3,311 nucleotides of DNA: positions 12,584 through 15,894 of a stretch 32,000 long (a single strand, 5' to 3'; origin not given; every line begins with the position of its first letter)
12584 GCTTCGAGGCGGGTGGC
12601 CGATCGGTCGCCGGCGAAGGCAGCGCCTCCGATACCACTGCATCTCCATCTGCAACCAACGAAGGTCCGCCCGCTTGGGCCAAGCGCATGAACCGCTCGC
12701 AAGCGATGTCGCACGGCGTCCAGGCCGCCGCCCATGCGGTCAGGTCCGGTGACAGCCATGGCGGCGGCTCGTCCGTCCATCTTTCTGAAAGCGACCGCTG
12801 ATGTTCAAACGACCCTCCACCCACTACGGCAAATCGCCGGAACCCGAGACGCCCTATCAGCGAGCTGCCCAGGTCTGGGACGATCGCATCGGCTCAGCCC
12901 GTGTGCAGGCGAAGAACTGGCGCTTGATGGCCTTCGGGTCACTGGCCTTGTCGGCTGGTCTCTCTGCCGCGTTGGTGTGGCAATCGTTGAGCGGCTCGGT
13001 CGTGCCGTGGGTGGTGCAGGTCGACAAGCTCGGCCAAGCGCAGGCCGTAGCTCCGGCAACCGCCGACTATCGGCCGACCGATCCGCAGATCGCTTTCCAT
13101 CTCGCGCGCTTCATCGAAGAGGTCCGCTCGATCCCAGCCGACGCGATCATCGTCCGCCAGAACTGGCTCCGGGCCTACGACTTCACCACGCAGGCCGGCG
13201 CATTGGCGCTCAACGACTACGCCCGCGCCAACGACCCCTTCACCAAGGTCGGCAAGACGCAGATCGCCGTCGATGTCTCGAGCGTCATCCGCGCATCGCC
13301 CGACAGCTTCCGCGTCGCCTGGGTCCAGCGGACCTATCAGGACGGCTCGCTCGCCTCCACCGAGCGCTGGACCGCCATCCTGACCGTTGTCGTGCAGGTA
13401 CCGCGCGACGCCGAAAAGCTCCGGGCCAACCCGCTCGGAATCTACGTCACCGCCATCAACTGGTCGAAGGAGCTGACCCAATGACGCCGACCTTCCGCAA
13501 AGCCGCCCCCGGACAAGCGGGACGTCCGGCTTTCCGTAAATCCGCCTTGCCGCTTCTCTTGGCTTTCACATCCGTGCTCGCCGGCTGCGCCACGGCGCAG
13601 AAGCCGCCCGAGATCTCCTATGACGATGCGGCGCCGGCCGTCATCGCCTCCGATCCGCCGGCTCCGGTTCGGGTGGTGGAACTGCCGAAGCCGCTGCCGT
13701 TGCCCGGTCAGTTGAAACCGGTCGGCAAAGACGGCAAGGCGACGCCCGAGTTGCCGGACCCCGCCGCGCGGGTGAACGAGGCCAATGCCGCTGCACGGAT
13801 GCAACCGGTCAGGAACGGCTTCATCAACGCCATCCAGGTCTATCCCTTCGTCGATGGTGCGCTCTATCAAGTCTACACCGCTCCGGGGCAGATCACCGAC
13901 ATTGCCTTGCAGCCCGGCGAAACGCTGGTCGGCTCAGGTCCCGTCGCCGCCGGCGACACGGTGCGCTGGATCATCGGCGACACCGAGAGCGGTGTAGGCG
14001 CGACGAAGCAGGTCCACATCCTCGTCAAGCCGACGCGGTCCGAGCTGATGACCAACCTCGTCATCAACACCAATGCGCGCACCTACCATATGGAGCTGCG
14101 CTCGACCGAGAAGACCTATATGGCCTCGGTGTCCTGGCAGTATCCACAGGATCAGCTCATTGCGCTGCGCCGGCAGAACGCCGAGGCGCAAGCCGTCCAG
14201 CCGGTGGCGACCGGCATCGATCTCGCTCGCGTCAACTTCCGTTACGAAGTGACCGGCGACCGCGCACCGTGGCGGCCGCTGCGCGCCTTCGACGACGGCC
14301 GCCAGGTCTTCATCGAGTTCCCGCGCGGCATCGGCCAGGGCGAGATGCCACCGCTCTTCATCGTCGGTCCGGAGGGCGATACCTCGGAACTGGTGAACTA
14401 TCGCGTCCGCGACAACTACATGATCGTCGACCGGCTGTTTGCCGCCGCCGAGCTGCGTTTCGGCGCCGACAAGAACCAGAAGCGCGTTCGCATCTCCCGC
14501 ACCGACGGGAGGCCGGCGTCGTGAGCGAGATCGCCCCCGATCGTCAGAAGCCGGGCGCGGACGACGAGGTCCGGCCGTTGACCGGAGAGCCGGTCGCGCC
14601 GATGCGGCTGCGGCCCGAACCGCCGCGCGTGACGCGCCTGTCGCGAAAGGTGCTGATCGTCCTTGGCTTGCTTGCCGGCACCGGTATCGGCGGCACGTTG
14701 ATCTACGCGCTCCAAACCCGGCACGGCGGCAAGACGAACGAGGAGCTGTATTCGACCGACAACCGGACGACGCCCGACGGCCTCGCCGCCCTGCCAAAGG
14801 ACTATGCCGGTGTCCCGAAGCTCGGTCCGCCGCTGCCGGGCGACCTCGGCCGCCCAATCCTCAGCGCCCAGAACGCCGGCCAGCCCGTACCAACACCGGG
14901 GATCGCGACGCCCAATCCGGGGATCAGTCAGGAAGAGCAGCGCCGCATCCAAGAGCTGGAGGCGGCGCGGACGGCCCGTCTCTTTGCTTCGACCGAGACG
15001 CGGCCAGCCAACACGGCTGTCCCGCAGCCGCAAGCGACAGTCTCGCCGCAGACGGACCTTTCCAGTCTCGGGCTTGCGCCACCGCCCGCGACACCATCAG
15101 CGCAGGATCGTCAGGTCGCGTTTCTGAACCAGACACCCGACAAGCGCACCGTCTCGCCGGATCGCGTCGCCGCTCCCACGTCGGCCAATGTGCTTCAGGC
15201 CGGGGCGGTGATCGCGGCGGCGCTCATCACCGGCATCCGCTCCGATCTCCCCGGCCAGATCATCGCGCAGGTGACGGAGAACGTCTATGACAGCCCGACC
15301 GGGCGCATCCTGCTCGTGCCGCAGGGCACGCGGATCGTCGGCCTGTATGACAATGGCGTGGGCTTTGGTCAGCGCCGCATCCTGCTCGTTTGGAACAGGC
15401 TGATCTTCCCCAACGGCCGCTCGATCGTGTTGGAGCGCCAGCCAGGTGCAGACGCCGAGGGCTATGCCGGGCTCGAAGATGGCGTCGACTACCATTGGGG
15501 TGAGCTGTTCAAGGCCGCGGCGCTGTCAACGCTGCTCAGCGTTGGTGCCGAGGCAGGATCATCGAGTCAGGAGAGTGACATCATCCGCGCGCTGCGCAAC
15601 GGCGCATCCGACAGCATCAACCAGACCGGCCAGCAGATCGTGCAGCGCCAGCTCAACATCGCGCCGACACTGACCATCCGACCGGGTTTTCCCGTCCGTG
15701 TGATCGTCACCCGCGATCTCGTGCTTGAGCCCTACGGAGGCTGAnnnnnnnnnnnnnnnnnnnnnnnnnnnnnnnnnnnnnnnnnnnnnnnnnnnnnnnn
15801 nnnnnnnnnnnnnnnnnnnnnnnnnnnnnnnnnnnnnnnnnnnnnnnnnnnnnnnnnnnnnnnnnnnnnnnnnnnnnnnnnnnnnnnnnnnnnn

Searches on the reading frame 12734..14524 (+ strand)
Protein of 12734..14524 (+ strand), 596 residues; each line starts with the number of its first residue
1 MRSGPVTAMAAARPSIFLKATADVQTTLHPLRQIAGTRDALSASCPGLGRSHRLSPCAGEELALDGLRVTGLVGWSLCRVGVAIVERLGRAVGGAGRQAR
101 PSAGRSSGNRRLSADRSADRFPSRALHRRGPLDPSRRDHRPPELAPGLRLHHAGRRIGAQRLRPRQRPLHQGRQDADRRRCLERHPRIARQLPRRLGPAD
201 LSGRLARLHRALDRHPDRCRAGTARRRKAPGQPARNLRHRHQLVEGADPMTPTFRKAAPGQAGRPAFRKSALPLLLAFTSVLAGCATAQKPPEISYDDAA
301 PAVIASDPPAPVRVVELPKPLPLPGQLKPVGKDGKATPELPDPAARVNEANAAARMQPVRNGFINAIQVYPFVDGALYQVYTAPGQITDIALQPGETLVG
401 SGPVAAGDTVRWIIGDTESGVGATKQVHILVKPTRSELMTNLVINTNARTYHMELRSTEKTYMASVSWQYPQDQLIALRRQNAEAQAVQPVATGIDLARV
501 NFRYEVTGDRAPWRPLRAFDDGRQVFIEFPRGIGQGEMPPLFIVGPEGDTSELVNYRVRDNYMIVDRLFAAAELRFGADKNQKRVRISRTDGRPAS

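Call 36: search_protein_families(library=pfam, proteins=[window:12734-14524:+], max_evalue=0.001)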
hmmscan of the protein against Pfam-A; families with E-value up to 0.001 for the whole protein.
window:12734-14524:+ (596 aa): 1 family
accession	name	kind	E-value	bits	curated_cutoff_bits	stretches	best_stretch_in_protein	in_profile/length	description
PF03524.21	CagX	-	2e-70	237.1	34.2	1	365-589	1-197/198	Conjugal transfer protein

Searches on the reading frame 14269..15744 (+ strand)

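Call 36: search_protein_families(library=pfam, proteins=[window:14269-15744:+], max_evalue=0.001)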
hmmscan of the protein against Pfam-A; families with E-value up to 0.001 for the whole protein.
window:14269-15744:+ (491 aa): 1 family
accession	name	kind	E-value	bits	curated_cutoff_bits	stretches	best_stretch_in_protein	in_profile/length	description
PF03743.19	TrbI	-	6.2e-67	225.5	35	1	308-486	1-188/188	Bacterial conjugation TrbI-like protein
